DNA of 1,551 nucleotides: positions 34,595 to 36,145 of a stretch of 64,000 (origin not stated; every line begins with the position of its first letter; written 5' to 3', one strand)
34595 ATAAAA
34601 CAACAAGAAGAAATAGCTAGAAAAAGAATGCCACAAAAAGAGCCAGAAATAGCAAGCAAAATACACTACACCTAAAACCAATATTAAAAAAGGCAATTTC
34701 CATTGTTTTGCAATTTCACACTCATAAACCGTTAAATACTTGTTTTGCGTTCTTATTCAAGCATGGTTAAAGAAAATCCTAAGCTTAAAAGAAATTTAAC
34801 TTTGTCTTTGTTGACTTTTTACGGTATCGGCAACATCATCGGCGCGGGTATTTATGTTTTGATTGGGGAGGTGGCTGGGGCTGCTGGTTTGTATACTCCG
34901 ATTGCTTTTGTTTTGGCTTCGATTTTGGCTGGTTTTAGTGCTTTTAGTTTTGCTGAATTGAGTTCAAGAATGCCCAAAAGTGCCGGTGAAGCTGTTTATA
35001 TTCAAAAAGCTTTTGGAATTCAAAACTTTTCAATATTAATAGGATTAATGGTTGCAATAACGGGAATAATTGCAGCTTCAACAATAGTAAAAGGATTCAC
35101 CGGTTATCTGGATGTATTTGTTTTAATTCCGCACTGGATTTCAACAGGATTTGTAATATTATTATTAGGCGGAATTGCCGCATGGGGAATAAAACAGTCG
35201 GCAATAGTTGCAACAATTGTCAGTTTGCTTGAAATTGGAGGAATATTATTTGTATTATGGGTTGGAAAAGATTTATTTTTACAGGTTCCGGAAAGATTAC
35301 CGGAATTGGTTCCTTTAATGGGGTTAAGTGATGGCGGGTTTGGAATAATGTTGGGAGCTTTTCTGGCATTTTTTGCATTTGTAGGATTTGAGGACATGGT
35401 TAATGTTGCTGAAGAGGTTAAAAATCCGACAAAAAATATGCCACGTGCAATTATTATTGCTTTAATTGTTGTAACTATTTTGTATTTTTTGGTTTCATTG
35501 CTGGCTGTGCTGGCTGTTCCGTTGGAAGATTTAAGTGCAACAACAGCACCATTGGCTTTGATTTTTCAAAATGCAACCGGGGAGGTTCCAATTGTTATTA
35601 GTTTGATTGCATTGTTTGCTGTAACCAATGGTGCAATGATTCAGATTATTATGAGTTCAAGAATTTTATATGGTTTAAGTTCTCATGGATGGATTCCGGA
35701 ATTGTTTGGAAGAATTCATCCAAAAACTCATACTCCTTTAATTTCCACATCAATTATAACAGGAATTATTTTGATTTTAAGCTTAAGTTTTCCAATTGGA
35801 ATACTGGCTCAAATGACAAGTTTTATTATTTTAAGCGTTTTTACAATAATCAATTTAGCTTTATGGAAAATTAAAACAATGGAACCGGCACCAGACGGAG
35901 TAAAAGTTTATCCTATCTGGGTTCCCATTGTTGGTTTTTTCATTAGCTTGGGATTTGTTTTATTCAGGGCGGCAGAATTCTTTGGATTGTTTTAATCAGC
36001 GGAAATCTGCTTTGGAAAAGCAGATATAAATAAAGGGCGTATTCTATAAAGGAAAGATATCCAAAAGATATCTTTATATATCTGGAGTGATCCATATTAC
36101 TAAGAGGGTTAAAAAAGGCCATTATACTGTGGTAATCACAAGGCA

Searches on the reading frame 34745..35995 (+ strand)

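Call 32: search_protein_families(library=pfam, proteins=[window:34745-35995:+], max_evalue=0.001)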
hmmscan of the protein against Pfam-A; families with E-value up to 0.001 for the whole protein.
window:34745-35995:+ (416 aa): 2 families
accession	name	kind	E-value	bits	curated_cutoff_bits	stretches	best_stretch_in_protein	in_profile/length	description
PF13520.12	AA_permease_2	-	5.9e-37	128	27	1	22-405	5-400/427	Amino acid permease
PF00324.27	AA_permease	-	1.6e-32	113.3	24.6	1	24-378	3-383/470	Amino acid permease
